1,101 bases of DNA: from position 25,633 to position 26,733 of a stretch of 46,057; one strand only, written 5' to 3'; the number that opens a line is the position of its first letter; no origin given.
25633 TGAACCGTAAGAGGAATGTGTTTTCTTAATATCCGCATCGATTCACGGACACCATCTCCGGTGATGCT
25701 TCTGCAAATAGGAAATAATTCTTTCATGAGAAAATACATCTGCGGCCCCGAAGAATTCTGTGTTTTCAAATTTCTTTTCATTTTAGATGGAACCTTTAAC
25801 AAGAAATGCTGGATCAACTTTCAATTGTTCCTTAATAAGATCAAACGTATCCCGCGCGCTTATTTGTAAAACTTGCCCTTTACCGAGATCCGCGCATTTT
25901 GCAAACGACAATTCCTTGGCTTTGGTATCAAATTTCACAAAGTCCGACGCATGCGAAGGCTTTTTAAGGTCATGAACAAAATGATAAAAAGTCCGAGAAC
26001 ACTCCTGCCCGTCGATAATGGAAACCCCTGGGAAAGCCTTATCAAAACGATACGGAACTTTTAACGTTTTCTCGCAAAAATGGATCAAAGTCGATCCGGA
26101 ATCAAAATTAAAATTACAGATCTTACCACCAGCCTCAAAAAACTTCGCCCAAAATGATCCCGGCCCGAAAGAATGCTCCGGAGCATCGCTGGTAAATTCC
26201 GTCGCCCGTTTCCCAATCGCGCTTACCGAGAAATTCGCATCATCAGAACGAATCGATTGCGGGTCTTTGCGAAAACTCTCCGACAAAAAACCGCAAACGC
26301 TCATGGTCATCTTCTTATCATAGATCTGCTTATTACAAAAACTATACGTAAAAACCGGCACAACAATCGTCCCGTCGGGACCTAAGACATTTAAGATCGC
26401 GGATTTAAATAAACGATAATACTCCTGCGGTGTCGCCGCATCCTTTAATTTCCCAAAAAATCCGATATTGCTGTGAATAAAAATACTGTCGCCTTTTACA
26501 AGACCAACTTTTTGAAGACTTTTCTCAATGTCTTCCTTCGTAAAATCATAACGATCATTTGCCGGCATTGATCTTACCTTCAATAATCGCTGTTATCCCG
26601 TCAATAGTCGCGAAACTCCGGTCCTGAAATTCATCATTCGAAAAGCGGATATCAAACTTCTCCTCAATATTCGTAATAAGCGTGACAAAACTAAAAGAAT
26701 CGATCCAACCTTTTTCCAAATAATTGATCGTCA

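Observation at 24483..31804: ACP-dependent acyl-tailoring module attached to a pseudaminic-acid operon: candidate new nonulosonate N-acyl chemistry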

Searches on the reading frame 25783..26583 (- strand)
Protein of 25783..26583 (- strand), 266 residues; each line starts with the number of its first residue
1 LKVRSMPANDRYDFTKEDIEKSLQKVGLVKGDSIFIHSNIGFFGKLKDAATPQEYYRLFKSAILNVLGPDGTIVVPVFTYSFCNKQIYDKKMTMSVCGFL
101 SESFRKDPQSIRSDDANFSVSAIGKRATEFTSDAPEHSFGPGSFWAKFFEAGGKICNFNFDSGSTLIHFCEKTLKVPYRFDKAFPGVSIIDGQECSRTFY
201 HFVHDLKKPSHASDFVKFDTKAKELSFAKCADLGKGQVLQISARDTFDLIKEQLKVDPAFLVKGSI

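Call 4: search_protein_families(library=pfam, proteins=[window:25783-26583:-], max_evalue=0.01)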
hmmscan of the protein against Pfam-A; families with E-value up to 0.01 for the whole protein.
window:25783-26583:- (266 aa): 1 family
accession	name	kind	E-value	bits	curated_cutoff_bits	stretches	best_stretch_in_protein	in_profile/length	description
PF02522.19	Antibiotic_NAT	-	3.6e-28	99.1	25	1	37-254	3-231/232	Aminoglycoside 3-N-acetyltransferase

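Call 7: search_protein_families(library=ncbifam, proteins=[window:25783-26583:-], max_evalue=0.01)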
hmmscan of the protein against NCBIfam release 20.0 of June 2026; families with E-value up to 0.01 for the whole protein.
window:25783-26583:- (266 aa): 4 families
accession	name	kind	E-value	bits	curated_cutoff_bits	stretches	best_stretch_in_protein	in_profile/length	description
NF033082.0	AAC_3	equivalog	7e-18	64.9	270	2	94-178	93-179/262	aminoglycoside 3-N-acetyltransferase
NF033081.0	AAC_3_IV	equivalog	3.6e-13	49.5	420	1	18-261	3-233/252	AAC(3)-IV family aminoglycoside N-acetyltransferase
NF033180.1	AAC_3_VIII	exception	1.3e-07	31.2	560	1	97-200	110-215/286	aminoglycoside N-acetyltransferase AAC(3)-VIII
NF033080.0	AAC_3_II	subfamily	3.4e-07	30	480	1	97-177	97-179/268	AAC(3)-II family aminoglycoside N-acetyltransferase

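Call 11: find_related_loci(query=window:25783-26583:-, collection=genome_contigs, flank=10000)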
Query window:25783-26583:- (266 aa) in genome_contigs; peptide patterns used: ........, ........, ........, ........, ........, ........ (x = any residue, [..] = any of these).
97 stretches matched a pattern; 10 encode a relative of the query (tblastn E <= 1e-3); 10 distinct loci.
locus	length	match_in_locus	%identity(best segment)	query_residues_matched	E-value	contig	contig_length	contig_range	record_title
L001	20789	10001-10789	60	13-264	7e-106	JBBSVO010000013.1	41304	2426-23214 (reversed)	MAG: Candidatus Micrarchaeota archaeon isolate H52-bin163_1 H52_bin163_1_000000000013, whole genome shotgun sequence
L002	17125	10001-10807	57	6-264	1e-103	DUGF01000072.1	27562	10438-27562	MAG TPA_asm: Candidatus Micrarchaeota archaeon isolate UBA10214 contig_96949, whole genome shotgun sequence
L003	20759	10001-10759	58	13-265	4e-102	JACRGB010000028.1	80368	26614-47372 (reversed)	MAG: Candidatus Micrarchaeota archaeon isolate NC_groundwater_1740_Pr3_B-0.1um_41_29 SR-2_scaffold_141_2303030, whole ge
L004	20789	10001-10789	55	1-262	2e-94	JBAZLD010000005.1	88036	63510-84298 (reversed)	MAG: Candidatus Babeliales bacterium isolate SO_2017_LW4_16 scaffold_809_c1_LW137-91_2017, whole genome shotgun sequence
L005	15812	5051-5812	56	11-264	1e-96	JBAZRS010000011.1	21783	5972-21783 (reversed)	MAG: Victivallales bacterium isolate SO_2017_GW1_153 NODE_9418_length_21783_cov_0.880356_OW334_2017, whole genome shotgu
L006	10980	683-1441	55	12-264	8e-91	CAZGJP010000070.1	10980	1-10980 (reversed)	MAG TPA_asm: uncultured Lentisphaera sp. isolate binchicken_co26_109 genome assembly, contig: NODE_7409_length_10980_cov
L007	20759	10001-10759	44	12-264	5e-72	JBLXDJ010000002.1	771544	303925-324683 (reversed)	MAG: Oceanospirillum sp. isolate ES20-05 S20maxbin_out.010RE.5K@2, whole genome shotgun sequence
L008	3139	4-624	54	58-264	2e-71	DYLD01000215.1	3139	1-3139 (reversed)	MAG TPA_asm: Syntrophus aciditrophicus isolate SulCav_AS07-7_52_56 SulCav_AS07_7_25710_length_3139_cov_24_178664, whole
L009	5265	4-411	55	130-265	3e-46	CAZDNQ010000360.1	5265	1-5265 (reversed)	MAG TPA_asm: uncultured Victivallis sp. isolate SRP089250_co1_121 genome assembly, contig: NODE_30850_length_5265_cov_3.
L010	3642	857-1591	38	11-255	3e-44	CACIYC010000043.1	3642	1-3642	uncultured Prochlorococcus sp. isolate AG-439-M18 genome assembly, contig: AG-439-M18_NODE_43, whole genome shotgun sequ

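Call 25: search_solved_structures(query=window:25783-26583:-, max_evalue=0.001)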
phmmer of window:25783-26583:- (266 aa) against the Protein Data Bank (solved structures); distinct sequences matched with E-value up to 0.001: 13.
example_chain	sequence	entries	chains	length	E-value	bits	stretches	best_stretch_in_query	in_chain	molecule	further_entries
5ht0_A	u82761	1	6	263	3.9e-11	46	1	15-203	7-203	Aminoglycoside acetyltransferase HMB0005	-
6mb4_A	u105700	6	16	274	1.3e-10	44.4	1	97-179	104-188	Aac(3)-IIIb protein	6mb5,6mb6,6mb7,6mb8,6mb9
6mn0_A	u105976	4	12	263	7.2e-10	41.9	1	15-203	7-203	Aminoglycoside N(3)-acetyltransferase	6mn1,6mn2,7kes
6mmz_A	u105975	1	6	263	9.5e-10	41.5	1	15-203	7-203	Aminoglycoside N(3)-acetyltransferase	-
7lap_A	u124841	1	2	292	1.2e-08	37.9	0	97-200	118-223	Aminoglycoside N(3)-acetyltransferase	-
6mn3_A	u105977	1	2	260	1.3e-07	34.5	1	11-258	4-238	Aminoglycoside N(3)-acetyltransferase, AAC(3)-IVa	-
6mn4_A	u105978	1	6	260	2.2e-06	30.4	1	11-258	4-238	Aminoglycoside N(3)-acetyltransferase, AAC(3)-IVa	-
6mn5_A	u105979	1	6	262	2.3e-06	30.4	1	11-258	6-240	Aminoglycoside N(3)-acetyltransferase, AAC(3)-IVa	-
2nyg_A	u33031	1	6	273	3.2e-06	29.9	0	11-79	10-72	YokD protein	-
3ijw_A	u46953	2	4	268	2.8e-05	26.8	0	13-79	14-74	Aminoglycoside N3-acetyltransferase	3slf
3e4f_A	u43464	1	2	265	2.9e-05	26.8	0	14-79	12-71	Aminoglycoside N3-acetyltransferase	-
3n0s_A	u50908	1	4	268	0.00019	24.1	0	13-79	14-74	Aminoglycoside N3-acetyltransferase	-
3kzl_A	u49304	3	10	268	0.00023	23.8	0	13-79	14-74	Aminoglycoside N3-acetyltransferase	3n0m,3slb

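Call 35: find_related_loci(query=A1, collection=genome_contigs, flank=10000)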
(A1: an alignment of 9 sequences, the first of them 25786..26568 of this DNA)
Query A1 (261 aa) in genome_contigs; peptide patterns used: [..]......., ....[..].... (x = any residue, [..] = any of these).
180 stretches matched a pattern; 33 encode a relative of the query (tblastn E <= 1e-3); 33 distinct loci.
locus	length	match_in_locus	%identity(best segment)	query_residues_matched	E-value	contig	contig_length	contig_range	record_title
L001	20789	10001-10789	60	8-259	3e-105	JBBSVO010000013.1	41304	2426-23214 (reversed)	MAG: Candidatus Micrarchaeota archaeon isolate H52-bin163_1 H52_bin163_1_000000000013, whole genome shotgun sequence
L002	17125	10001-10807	57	1-259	7e-103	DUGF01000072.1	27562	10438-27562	MAG TPA_asm: Candidatus Micrarchaeota archaeon isolate UBA10214 contig_96949, whole genome shotgun sequence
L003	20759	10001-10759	58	8-260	2e-101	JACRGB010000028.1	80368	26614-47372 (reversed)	MAG: Candidatus Micrarchaeota archaeon isolate NC_groundwater_1740_Pr3_B-0.1um_41_29 SR-2_scaffold_141_2303030, whole ge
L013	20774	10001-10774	57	4-261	3e-101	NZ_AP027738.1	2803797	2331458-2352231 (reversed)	Methanobacterium ferruginis strain NBRC 105197 chromosome, complete genome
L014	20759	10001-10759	55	8-260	2e-97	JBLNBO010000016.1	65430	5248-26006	MAG: Ignavibacteriales bacterium isolate MAG149 PRJNA951521_bin10_renamed_15, whole genome shotgun sequence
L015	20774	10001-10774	56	1-257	1e-93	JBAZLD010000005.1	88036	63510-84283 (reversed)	MAG: Candidatus Babeliales bacterium isolate SO_2017_LW4_16 scaffold_809_c1_LW137-91_2017, whole genome shotgun sequence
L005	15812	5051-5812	56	6-259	5e-96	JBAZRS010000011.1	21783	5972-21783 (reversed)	MAG: Victivallales bacterium isolate SO_2017_GW1_153 NODE_9418_length_21783_cov_0.880356_OW334_2017, whole genome shotgu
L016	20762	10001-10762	54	6-259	3e-92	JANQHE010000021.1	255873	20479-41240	MAG: Bacteroidales bacterium isolate PL23b_bin.85 k99_2448950, whole genome shotgun sequence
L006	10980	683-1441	55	7-259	4e-90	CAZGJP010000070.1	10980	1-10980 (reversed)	MAG TPA_asm: uncultured Lentisphaera sp. isolate binchicken_co26_109 genome assembly, contig: NODE_7409_length_10980_cov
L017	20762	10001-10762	52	6-259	5e-93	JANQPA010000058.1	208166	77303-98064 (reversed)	MAG: Saprospiraceae bacterium isolate IP29b_bin.15 k99_1329158, whole genome shotgun sequence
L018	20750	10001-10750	51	8-257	3e-84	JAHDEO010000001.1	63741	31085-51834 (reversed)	MAG: Saprospiraceae bacterium isolate MAG-183 RZ_1242, whole genome shotgun sequence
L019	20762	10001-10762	47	4-257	7e-78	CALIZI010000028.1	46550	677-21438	MAG: uncultured Saprospiraceae bacterium isolate R4_Bin_Bin_85_1 genome assembly, contig: c_000005861208, whole genome s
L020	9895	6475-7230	46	10-261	1e-72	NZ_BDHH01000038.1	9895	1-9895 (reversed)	Fusibacter sp. 3D3, whole genome shotgun sequence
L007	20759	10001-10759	44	7-259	2e-71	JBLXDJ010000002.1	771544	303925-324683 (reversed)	MAG: Oceanospirillum sp. isolate ES20-05 S20maxbin_out.010RE.5K@2, whole genome shotgun sequence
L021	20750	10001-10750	44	8-257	2e-70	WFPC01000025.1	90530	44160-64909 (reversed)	MAG: Gammaproteobacteria bacterium isolate S012_40 k151_23031, whole genome shotgun sequence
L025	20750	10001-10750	43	9-258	3e-63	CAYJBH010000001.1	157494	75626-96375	MAG TPA_asm: uncultured Oscillospiraceae bacterium isolate ERP123703_co1_269 genome assembly, contig: NODE_51_length_157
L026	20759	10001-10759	41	8-261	8e-63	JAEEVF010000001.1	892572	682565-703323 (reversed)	MAG: Acetatifactor sp. isolate Tb.RUG.447 NODE_1_length_892572_cov_6.870214, whole genome shotgun sequence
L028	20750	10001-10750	44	9-258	3e-62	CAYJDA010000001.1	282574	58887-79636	MAG TPA_asm: uncultured Oscillospiraceae bacterium isolate ERP123703_co1_117 genome assembly, contig: NODE_9_length_2825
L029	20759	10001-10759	44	8-261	8e-62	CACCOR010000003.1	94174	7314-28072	uncultured SAR86 cluster bacterium isolate AG-901-I16 genome assembly, contig: AG-901-I16_NODE_3, whole genome shotgun s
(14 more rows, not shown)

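Call 53: search_protein_families(library=pfam, proteins=[L025:11955-13172:+, L025:13293-14672:+, L025:14672-15700:+, L025:15712-16932:+, L025:16948-17802:+, L025:17826-18998:+, L025:19016-19933:+, L025:4423-5490:-], max_evalue=0.001)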
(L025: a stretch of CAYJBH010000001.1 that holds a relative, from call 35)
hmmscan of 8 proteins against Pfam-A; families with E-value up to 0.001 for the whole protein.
L025:11955-13172:+ (406 aa): 2 families
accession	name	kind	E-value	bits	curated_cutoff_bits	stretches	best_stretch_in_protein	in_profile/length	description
PF20979.2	Arginosuc_syn_C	-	1.8e-77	260.3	27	1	177-394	1-217/219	Arginosuccinate synthase C-terminal domain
PF00764.25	Arginosuc_synth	-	7e-68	228.2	27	1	6-168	1-162/162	Arginosuccinate synthase N-terminal HUP domain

L025:13293-14672:+ (460 aa): 2 families
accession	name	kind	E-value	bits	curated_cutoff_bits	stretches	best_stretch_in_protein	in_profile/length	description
PF00206.25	Lyase_1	-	1.2e-73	248.7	27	1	6-300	1-312/312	Lyase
PF14698.11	ASL_C2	-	1.5e-25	89.9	27.3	1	363-431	1-69/69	Argininosuccinate lyase C-terminal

L025:14672-15700:+ (343 aa): 5 families
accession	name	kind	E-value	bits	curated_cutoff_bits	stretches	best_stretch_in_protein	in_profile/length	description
PF22698.1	Semialdhyde_dhC_1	-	6.6e-62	208.6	27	1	148-311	1-165/165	Semialdehyde dehydrogenase, dimerisation domain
PF01118.30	Semialdhyde_dh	-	2.2e-28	99.5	26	1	3-139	1-120/121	Semialdehyde dehydrogenase, NAD binding domain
PF02774.23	Semialdhyde_dhC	-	1.3e-18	68.3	26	1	157-314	1-184/184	Semialdehyde dehydrogenase, dimerisation domain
PF01408.29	GFO_IDH_MocA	-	0.00029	21.9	24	0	3-92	2-88/120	Oxidoreductase family, NAD-binding Rossmann fold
PF03435.24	Sacchrp_dh_NADP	-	0.00031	21.5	25.1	0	4-125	1-121/129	Saccharopine dehydrogenase NADP binding domain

L025:15712-16932:+ (407 aa): 1 family
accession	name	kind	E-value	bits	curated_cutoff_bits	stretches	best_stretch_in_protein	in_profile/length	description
PF01960.23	ArgJ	-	1.5e-149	498.2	32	1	20-407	2-377/377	ArgJ family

L025:16948-17802:+ (285 aa): 1 family
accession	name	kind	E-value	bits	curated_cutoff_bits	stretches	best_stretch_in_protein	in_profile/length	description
PF00696.33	AA_kinase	-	1.1e-50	173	24.9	1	25-263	1-234/234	Amino acid kinase family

L025:17826-18998:+ (391 aa): 1 family
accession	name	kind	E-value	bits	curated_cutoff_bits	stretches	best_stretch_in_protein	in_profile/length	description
PF00202.27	Aminotran_3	-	7e-101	338.3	30.5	1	17-386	5-401/403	Aminotransferase class-III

L025:19016-19933:+ (306 aa): 2 families
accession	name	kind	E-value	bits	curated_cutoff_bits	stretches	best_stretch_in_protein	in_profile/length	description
PF00185.30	OTCace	-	1.1e-52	178.7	29.4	1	148-296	1-155/157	Aspartate/ornithine carbamoyltransferase, Asp/Orn binding domain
PF02729.26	OTCace_N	-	4.1e-51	173.4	29.9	1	3-142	2-148/148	Aspartate/ornithine carbamoyltransferase, carbamoyl-P binding domain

L025:4423-5490:- (356 aa): 3 families
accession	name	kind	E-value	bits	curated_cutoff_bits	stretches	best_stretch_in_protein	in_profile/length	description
PF00520.37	Ion_trans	-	1.1e-30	107.1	25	1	28-254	2-239/241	Ion transport protein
PF07885.22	Ion_trans_2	-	2.1e-15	56.8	22.5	1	170-244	2-73/79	Ion channel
PF04791.21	LMBR1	-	0.00069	19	31.9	1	170-333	139-281/510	LMBR1-like membrane protein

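Call 55: search_protein_families(library=pfam, proteins=[L004:13152-13871:+, L013:8126-9061:+, L029:4749-5963:+, L003:13006-14331:+, L004:16266-17030:+, L004:7211-8224:+, L004:14497-15702:+, L004:15644-16318:+, L016:10781-12220:+, L026:3831-4907:+], max_evalue=0.001)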
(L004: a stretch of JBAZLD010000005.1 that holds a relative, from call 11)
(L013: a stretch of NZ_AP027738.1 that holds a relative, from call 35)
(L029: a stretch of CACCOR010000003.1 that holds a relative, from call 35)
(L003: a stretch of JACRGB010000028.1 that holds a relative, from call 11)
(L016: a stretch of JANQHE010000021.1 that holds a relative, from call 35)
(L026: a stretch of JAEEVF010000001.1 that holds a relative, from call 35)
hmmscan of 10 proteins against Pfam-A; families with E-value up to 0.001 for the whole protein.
L004:13152-13871:+ (240 aa): 1 family
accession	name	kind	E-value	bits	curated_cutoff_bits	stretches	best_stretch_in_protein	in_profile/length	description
PF02348.25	CTP_transf_3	-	3e-26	93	22.6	1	6-195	2-181/217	Cytidylyltransferase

L013:8126-9061:+ (312 aa): 4 families
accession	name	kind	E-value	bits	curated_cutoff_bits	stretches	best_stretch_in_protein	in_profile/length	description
PF00155.27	Aminotran_1_2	-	5.3e-62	210.5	19.7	1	3-305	53-359/361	Aminotransferase class I and II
PF01041.23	DegT_DnrJ_EryC1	-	2.2e-05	24.3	19.8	1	36-128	60-145/360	DegT/DnrJ/EryC1/StrS aminotransferase family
PF01212.27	Beta_elim_lyase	-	0.00014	21.7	27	1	55-128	89-168/288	Beta-eliminating lyase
PF00266.25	Aminotran_5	-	0.00027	20.5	21.5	1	66-128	116-175/371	Aminotransferase class-V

L029:4749-5963:+ (405 aa): 2 families
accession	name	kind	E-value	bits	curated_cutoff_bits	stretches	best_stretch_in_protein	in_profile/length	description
PF00155.27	Aminotran_1_2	-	2.2e-68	231.5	19.7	1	33-395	2-361/361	Aminotransferase class I and II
PF01041.23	DegT_DnrJ_EryC1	-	1.5e-05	24.9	19.8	1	95-171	43-118/360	DegT/DnrJ/EryC1/StrS aminotransferase family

L003:13006-14331:+ (442 aa): 1 family
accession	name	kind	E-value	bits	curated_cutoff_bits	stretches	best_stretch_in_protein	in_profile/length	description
PF00202.27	Aminotran_3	-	1.9e-41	142.6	30.5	1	40-346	11-335/403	Aminotransferase class-III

L004:16266-17030:+ (255 aa): 8 families
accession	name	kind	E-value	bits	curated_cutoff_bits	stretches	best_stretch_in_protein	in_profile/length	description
PF00977.27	His_biosynth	-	1.8e-65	221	23.6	1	9-236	1-226/228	Histidine biosynthesis protein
PF03060.21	NMO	-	4.1e-09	36.7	28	1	120-239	106-232/331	Nitronate monooxygenase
PF01180.27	DHO_dh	-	1.1e-06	28.5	27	1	190-237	228-277/291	Dihydroorotate dehydrogenase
PF04309.18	G3P_antiterm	-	1.4e-06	28.3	27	0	189-228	128-167/173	Glycerol-3-phosphate responsive antiterminator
PF00478.31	IMPDH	-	4.3e-06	26.4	25.6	1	79-242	95-249/345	IMP dehydrogenase / GMP reductase domain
PF02581.23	TMP-TENI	-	2.6e-05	24.1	27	0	166-230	117-178/180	Thiamine monophosphate synthase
PF05690.20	ThiG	-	0.00019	21.3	23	0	182-230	156-205/247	Thiazole biosynthesis protein ThiG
PF01207.24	Dus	-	0.00093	18.8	20.4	0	156-226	138-211/311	Dihydrouridine synthase (Dus)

L004:7211-8224:+ (338 aa): 1 family
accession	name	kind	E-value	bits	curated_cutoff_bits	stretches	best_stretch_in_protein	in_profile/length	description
PF02073.20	Peptidase_M29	-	4e-05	23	27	0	140-324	187-388/406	Thermophilic metalloprotease (M29)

L004:14497-15702:+ (402 aa): 0 families

L004:15644-16318:+ (225 aa): 3 families
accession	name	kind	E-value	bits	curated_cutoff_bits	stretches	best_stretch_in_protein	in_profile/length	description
PF00117.34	GATase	-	6e-26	91.7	22.8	1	7-205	1-187/190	Glutamine amidotransferase class-I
PF01174.25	SNO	-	2.3e-07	31.3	27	1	20-193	12-172/188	SNO glutamine amidotransferase family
PF07722.19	Peptidase_C26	-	3.3e-06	27.5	20.5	1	69-191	97-219/219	Peptidase C26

L016:10781-12220:+ (480 aa): 2 families
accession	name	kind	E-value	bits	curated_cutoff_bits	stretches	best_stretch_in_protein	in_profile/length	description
PF03062.24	MBOAT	-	2e-26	93.6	27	1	40-355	16-305/337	MBOAT, membrane-bound O-acyltransferase family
PF13813.11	MBOAT_2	-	1.8e-05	25.4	25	1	266-326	4-66/85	Membrane bound O-acyl transferase family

L026:3831-4907:+ (359 aa): 2 families
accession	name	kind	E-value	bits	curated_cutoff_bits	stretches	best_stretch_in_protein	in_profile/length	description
PF07922.17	Glyco_transf_52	-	6.4e-13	49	26.1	1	112-311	58-238/272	Glycosyltransferase family 52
PF07388.17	A-2_8-polyST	-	0.00015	21.9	23.3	1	207-288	174-254/316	Alpha-2,8-polysialyltransferase (POLYST)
